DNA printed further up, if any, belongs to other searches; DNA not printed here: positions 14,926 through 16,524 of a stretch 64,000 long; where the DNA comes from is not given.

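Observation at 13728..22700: Seven-gene operon coupling a surface staphylococcal-type nuclease to a CUT1 ABC importer: candidate nucleic-acid capture, degradation and uptake system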

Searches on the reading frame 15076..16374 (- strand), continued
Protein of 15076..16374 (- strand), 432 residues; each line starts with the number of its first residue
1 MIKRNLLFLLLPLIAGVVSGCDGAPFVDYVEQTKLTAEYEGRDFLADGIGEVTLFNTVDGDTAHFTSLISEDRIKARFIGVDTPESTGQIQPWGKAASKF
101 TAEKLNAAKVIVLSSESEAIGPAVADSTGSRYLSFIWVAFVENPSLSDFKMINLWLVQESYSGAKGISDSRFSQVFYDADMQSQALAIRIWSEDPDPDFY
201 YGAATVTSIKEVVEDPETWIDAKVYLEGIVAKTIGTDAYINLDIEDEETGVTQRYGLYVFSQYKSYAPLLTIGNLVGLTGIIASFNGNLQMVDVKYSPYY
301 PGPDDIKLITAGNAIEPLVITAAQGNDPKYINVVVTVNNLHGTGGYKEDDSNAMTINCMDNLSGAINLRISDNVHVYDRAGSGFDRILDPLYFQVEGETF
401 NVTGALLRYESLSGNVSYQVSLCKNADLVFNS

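Call 23: find_related_loci(query=A1, collection=genome_contigs, flank=10000)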
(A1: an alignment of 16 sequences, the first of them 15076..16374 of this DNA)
Query A1 (432 aa) in genome_contigs; peptide patterns used: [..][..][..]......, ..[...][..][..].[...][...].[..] (x = any residue, [..] = any of these).
577 stretches matched a pattern; 494 encode a relative of the query (tblastn E <= 1e-3); the best 80 are kept; 80 distinct loci.
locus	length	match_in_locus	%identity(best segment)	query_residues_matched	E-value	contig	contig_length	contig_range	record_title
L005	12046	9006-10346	74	1-431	0e+0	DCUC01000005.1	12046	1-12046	MAG TPA_asm: Bacillales bacterium UBA1424 UBA1424_contig_63923, whole genome shotgun sequence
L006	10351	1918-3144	42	27-430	7e-99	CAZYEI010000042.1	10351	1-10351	MAG TPA_asm: uncultured Eubacteriales bacterium isolate SRP225648_co1_239 genome assembly, contig: NODE_16647_length_103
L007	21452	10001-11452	40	1-431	3e-98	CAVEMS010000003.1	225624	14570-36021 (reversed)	bacterium isolate H07633-L1_cleanbin_000019 genome assembly, contig: Spades_H07633-L1_contig_7, whole genome shotgun seq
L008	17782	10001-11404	40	1-430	2e-96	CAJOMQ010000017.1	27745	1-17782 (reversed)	uncultured Bacilli bacterium isolate Reindeer_2_mag_86 genome assembly, contig: scaffold_1991, whole genome shotgun sequ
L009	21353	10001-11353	41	17-431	3e-96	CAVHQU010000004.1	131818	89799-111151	bacterium isolate H07651-L1_cleanbin_000004 genome assembly, contig: Spades_H07651-L1_contig_15, whole genome shotgun se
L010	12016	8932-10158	44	1-387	1e-94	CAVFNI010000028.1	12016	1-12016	Bacteroidaceae bacterium isolate H07667-L1_cleanbin_000026 genome assembly, contig: Spades_H07667-L1_contig_4589, whole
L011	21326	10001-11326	41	26-431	2e-94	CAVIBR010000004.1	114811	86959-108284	Bacteroides uniformis isolate H07682-L1_cleanbin_000028 genome assembly, contig: Spades_H07682-L1_contig_54, whole genom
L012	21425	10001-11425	39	3-431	5e-94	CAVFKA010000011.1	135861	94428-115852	bacterium isolate H07627-L1_cleanbin_000022 genome assembly, contig: Spades_H07627-L1_contig_31, whole genome shotgun se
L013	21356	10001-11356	41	25-431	2e-93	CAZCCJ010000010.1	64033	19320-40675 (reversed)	MAG TPA_asm: uncultured Staphylococcaceae bacterium isolate binchicken_co354_213 genome assembly, contig: NODE_269_lengt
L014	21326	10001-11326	41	26-431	5e-93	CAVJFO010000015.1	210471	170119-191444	Hallerella sp. isolate G02630-L1_cleanbin_000024 genome assembly, contig: Spades_G02630-L1_contig_12, whole genome shotg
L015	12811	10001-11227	44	1-387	3e-92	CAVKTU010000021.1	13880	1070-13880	Holdemanella sp. isolate H07689-L1_cleanbin_000021 genome assembly, contig: Spades_H07689-L1_contig_2365, whole genome s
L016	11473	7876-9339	37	1-431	2e-90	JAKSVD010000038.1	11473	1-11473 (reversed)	MAG: Bacilli bacterium isolate Horse_feces350 MAG350_38, whole genome shotgun sequence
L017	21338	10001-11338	39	1-432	2e-90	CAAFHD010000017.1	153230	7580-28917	MAG TPA_asm: Bacilli bacterium, isolate HGM10900, WGS project CAAFHD010000000 data, contig: SRS146812_6_k99_51136, whole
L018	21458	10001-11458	39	1-431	2e-90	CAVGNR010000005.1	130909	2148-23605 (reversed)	Escherichia coli isolate H07629-L1_cleanbin_000009 genome assembly, contig: Spades_H07629-L1_contig_46, whole genome sho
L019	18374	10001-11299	40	18-431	3e-90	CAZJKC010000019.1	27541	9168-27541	MAG TPA_asm: uncultured Staphylococcaceae bacterium isolate SRP225648_co1_349 genome assembly, contig: NODE_3722_length_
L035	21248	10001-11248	37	1-430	5e-82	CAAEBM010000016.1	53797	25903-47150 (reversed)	MAG TPA_asm: Bacilli bacterium, isolate HGM10901, WGS project CAAEBM010000000 data, contig: ERS396430_10_k87_31408, whol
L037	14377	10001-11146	43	6-366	6e-79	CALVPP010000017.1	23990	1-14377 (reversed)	MAG: uncultured Bacilli bacterium isolate BRZ_RA__bin24 genome assembly, contig: BRZ_RA__NODE_2190_length_23990_cov_8.13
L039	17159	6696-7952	38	26-423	1e-78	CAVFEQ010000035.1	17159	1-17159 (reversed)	Paludibacteraceae bacterium isolate G02652-L1_cleanbin_000026 genome assembly, contig: Spades_G02652-L1_contig_2019, who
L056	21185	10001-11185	35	6-430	9e-70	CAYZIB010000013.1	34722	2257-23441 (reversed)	MAG TPA_asm: uncultured Anaeroplasmatales bacterium isolate SRP225648_co1_281 genome assembly, contig: NODE_2450_length_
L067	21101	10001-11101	34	7-380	2e-54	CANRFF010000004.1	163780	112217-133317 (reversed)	MAG: uncultured Anaeroplasmataceae bacterium isolate Lapin-023__bin6 genome assembly, contig: Lapin-023__NODE_74_length_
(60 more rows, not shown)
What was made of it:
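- Conservation: 494 species genomes encode a relative of the nuclease (call 23).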

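Call 27: search_protein_families(library=ncbifam, proteins=[window:15076-16374:-], max_evalue=0.001)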
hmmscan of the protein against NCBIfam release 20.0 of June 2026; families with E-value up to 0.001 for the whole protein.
window:15076-16374:- (432 aa): 2 families
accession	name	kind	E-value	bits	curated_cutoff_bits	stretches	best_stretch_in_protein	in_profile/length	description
NF047694.1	TnucaseNucIStaph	equivalog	5.6e-11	42.2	250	1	51-192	46-175/175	thermonuclease NucI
NF047969.1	CaNuclEcnA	equivalog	1.3e-05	25.2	180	0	54-87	9-40/151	calcium-activated nuclease EcnA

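Call 37: predict_structure(alignment_id=A1)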
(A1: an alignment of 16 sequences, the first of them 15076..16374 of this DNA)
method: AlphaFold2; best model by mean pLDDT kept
length: 432 residues; sequences in the alignment: 16
mean_pLDDT: 87.0   pTM: 0.66
mean pLDDT of the five models: 87.0, 86.6, 85.3, 83.2, 81.4
residues with pLDDT >= 90: 251; 70-90: 138; 50-70: 24; < 50: 19
segments of 3 or more residues with pLDDT < 50: 1-5, 10-22
pLDDT, mean of each block of 10 residues (from residue 1): 46 44 74 92 94 91 93 91 69 83 96 86 78 94 96 94 77 90 85 73 89 93 94 93 90 95 85 96 89 86 90 96 94 97 90 93 95 84 80 93 95 83 93 80
secondary structure, 60 per line:
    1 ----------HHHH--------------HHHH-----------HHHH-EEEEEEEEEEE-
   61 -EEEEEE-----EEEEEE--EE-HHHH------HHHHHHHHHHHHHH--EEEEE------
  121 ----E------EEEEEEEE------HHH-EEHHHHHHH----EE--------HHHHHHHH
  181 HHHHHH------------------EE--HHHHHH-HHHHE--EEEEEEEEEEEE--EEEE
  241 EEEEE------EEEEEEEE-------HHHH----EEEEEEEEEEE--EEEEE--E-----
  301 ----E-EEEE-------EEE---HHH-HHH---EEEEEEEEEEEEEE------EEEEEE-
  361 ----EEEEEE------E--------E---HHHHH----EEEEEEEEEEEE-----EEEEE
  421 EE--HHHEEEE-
elements in order: H11-14 H29-32 H44-47 E49-59 E62-67 E73-78 H84-87 H94-107 E110-114 E132-139 H152-158 H173-186 H209-214 H216-219 E223-234 E237-245 E252-259 H267-270 E275-285 E288-292 E307-310 E318-320 E334-347 E354-359 E365-370 H390-394 E399-410 E416-422 E428-431
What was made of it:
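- On OB-fold nucleic-acid-binding domain (PF01336): For the SNase protein residues 224-292 the match is only 17.9 bits, supported by OB topology in the model (call 37), so that part is inconclusive.
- Checked: The OB modules of the SNase protein rest on a sub-threshold Pfam hit (E 0.003) plus beta1-3/alpha/beta4-5 topology in an AlphaFold model with pLDDT 87 (call 37).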

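Call 40: search_protein_families(library=pfam, proteins=[L002:8583-9803:+, L003:11516-12697:+, L009:11402-13792:+, L017:11370-13235:+, L019:11371-13626:+, L035:11280-13064:+, L037:11409-13097:+, L039:8041-10278:+, L056:11208-14063:+, L067:11246-13534:+], max_evalue=0.01)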
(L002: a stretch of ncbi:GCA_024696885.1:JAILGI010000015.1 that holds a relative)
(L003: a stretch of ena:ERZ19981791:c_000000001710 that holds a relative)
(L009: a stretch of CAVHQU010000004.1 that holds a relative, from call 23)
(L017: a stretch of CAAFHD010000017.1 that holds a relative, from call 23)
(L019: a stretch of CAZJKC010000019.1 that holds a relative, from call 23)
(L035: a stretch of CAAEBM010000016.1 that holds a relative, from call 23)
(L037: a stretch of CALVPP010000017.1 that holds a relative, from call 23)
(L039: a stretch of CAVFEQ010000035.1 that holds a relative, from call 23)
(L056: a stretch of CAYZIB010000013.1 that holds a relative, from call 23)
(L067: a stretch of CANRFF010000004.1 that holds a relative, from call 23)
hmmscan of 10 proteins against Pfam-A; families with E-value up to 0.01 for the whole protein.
L002:8583-9803:+ (406 aa): 1 family
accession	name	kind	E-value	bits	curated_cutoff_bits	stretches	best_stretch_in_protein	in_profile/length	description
PF01336.31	tRNA_anti-codon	-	7.4e-07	29.5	27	1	216-272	22-75/75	OB-fold nucleic acid binding domain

L003:11516-12697:+ (393 aa): 0 families

L009:11402-13792:+ (796 aa): 4 families
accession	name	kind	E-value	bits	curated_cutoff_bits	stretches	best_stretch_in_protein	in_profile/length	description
PF02368.24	Big_2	-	1.5e-07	31.7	22.8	1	408-451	34-77/79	Bacterial Ig-like domain (group 2)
PF18998.6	Flg_new_2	-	1.6e-05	25.2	23.6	1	596-670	4-72/73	Divergent InlB B-repeat domain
PF20578.4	aBig_2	-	0.00023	21.3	27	1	404-462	31-87/89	Atrophied bacterial Ig domain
PF01336.31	tRNA_anti-codon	-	0.00069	19.9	27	0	340-369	38-68/75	OB-fold nucleic acid binding domain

L017:11370-13235:+ (621 aa): 2 families
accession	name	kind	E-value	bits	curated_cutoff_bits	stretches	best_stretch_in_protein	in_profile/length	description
PF20578.4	aBig_2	-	1.4e-13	50.8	27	1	321-409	4-87/89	Atrophied bacterial Ig domain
PF18914.6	DUF5666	-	0.0012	19.5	27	0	145-190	10-46/60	Domain of unknown function (DUF5666)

L019:11371-13626:+ (751 aa): 2 families
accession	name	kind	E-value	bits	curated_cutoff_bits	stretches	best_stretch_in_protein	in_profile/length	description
PF20578.4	aBig_2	-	8.2e-16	58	27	2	346-429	14-88/89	Atrophied bacterial Ig domain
PF01336.31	tRNA_anti-codon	-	3.9e-06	27.2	27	0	157-207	4-63/75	OB-fold nucleic acid binding domain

L035:11280-13064:+ (594 aa): 1 family
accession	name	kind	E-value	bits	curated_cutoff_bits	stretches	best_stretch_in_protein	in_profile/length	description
PF20578.4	aBig_2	-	1.9e-22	79.3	27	2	368-437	17-87/89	Atrophied bacterial Ig domain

L037:11409-13097:+ (562 aa): 2 families
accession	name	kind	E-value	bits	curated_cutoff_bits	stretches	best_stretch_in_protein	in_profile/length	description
PF01336.31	tRNA_anti-codon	-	0.00015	22.1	27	0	413-441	39-68/75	OB-fold nucleic acid binding domain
PF19271.4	Nis1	-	0.0055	17.8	27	0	50-139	8-98/114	Nis1 family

L039:8041-10278:+ (745 aa): 1 family
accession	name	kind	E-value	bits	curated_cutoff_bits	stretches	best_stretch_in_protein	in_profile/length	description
PF01336.31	tRNA_anti-codon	-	5e-06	26.8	27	1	164-234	1-75/75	OB-fold nucleic acid binding domain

L056:11208-14063:+ (951 aa): 3 families
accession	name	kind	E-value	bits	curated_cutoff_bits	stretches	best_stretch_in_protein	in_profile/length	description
PF01336.31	tRNA_anti-codon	-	6.4e-14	52.1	27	0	429-495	1-74/75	OB-fold nucleic acid binding domain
PF20578.4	aBig_2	-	1.5e-05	25.1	27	1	46-115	22-87/89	Atrophied bacterial Ig domain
PF17191.10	RecG_wedge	-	0.0042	17.1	23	0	417-499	41-131/162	RecG wedge domain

L067:11246-13534:+ (762 aa): 1 family
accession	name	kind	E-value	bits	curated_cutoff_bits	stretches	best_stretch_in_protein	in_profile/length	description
PF01336.31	tRNA_anti-codon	-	0.00037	20.8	27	0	270-340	2-65/75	OB-fold nucleic acid binding domain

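Call 43: fold_search(model_id=the predicted structure, library=pdb)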
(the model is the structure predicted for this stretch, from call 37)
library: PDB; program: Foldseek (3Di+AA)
matches with E <= 10: 1280; with E <= 0.001: 342
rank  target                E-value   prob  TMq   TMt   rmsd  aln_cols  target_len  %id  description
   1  4ol7_B                2.1e-09  1.00  0.27  0.85   2.6       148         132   25  Crystal structure of Staphylococcal nuclease variant Delta+PHS V66E A109E at cryogenic temperature (released 2015-01-28)
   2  3d4w                  2.2e-09  1.00  0.27  0.82   3.4       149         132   25  Crystal structure of Staphylococcal nuclease variant Delta+PHS A109R at cryogenic temperature (released 2009-01-06)
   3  4yij_A                3.5e-09  1.00  0.27  0.85   2.6       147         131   24  Crystal structure of Staphylcoccal nuclease variant Delta+PHS A109E at cryogenic temperature (released 2015-03-18)
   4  1f2z                  3.5e-09  1.00  0.28  0.86   2.1       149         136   24  SIMPLIFICATION OF A PROTEIN LOOP IN STAPHYLOCOCCAL NUCLEASE (released 2003-09-16)
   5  2f0t                  4.1e-09  1.00  0.28  0.87   2.0       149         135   26  Crystal structure of Staphylococcal nuclease mutant V66L/V99I (released 2006-10-24)
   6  4kta                  4.9e-09  1.00  0.27  0.87   2.2       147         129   24  Crystal structure of Staphylococcal nuclease variant Delta+PHS R105Q at cryogenic temperatures (released 2013-06-12)
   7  1sno                  4.9e-09  1.00  0.28  0.86   2.1       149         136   23  PROTEIN STABILITY IN STAPHYLOCOCCAL NUCLEASE (released 1997-02-12)
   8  5jav                  5.2e-09  1.00  0.27  0.87   2.0       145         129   25  Crystal structure of Staphylococcal nuclease variant Delta+PHS Y91D at cryogenic temperature (released 2016-04-27)
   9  4k8j                  5.2e-09  1.00  0.28  0.86   2.3       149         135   23  Crystal Structure of Staphylococcal nuclease mutant V23L/V66I (released 2013-05-01)
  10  6u0x                  6.1e-09  1.00  0.27  0.88   2.1       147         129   23  Crystal structure of Staphylococcal nuclease variant Delta+PHS Q123D at cryogenic temperature (released 2019-08-28)
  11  4yij_B                6.1e-09  1.00  0.27  0.81   3.7       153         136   24  Crystal structure of Staphylcoccal nuclease variant Delta+PHS A109E at cryogenic temperature (released 2015-03-18)
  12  6u0w                  6.9e-09  1.00  0.27  0.88   2.1       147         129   24  Crystal structure of Staphylococcal nuclease variant Delta+PHS K133M at cryogenic temperature (released 2019-08-28)
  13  3bdc                  6.9e-09  1.00  0.27  0.88   2.1       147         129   24  Crystal structure of Staphylococcal nuclease variant Delta+PHS at cryogenic temperature (released 2008-11-04)
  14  9cik                  6.9e-09  1.00  0.27  0.88   2.1       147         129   24  Crystal structure of Staphylococcal nuclease variant Delta+PHS V23R/L36D at cryogenic temperature (released 2024-08-07)
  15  1syc                  6.9e-09  1.00  0.28  0.85   2.2       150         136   23  ENGINEERING ALTERNATIVE BETA-TURN TYPES IN STAPHYLOCOCCAL NUCLEASE (released 1994-07-31)
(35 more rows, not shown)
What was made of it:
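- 15076..16374 (-): SNase-OB-OB surface lipoprotein, 432 aa (lipobox VSGC). The SNase fold matches solved structures at TM 0.85-0.90 (call 43).
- On Staphylococcal nuclease (PF00565): Foldseek E 2e-9, TM 0.85-0.90 to solved SNase structures (call 43).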

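Call 87: search_protein_representatives(alignment_id=A1)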
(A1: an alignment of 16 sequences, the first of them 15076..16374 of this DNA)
Query: 16 sequences, 445 profile positions. Proteins with E-value up to 0.001 (for the whole library): 6862; up to 1e-10: 1535; up to 1e-30: 464. The best 150 are listed.
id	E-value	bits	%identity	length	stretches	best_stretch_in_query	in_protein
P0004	4.0e-183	625.8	-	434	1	1-444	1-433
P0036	2.1e-166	570.6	-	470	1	1-444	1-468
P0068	1.3e-158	544.9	-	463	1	1-444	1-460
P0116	5.3e-154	529.8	-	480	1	1-444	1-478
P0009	2.2e-151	521.2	-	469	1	1-443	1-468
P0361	4.9e-147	506.8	-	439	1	1-444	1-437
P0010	6.6e-147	506.4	-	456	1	5-444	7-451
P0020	6.6e-147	506.4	-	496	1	3-444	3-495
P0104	1.2e-146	505.5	-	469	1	1-444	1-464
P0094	4.2e-144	497.1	-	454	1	2-443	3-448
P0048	4.4e-144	497.1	-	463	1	6-439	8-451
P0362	5.6e-140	483.5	-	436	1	1-444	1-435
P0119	4.7e-138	477.2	-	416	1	4-442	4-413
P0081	5.5e-133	460.5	-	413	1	4-444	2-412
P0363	7.0e-129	447.0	-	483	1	9-444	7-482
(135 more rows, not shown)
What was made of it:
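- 15076..16374 (-): The family has 464 clusters at E<=1e-30 (call 87).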
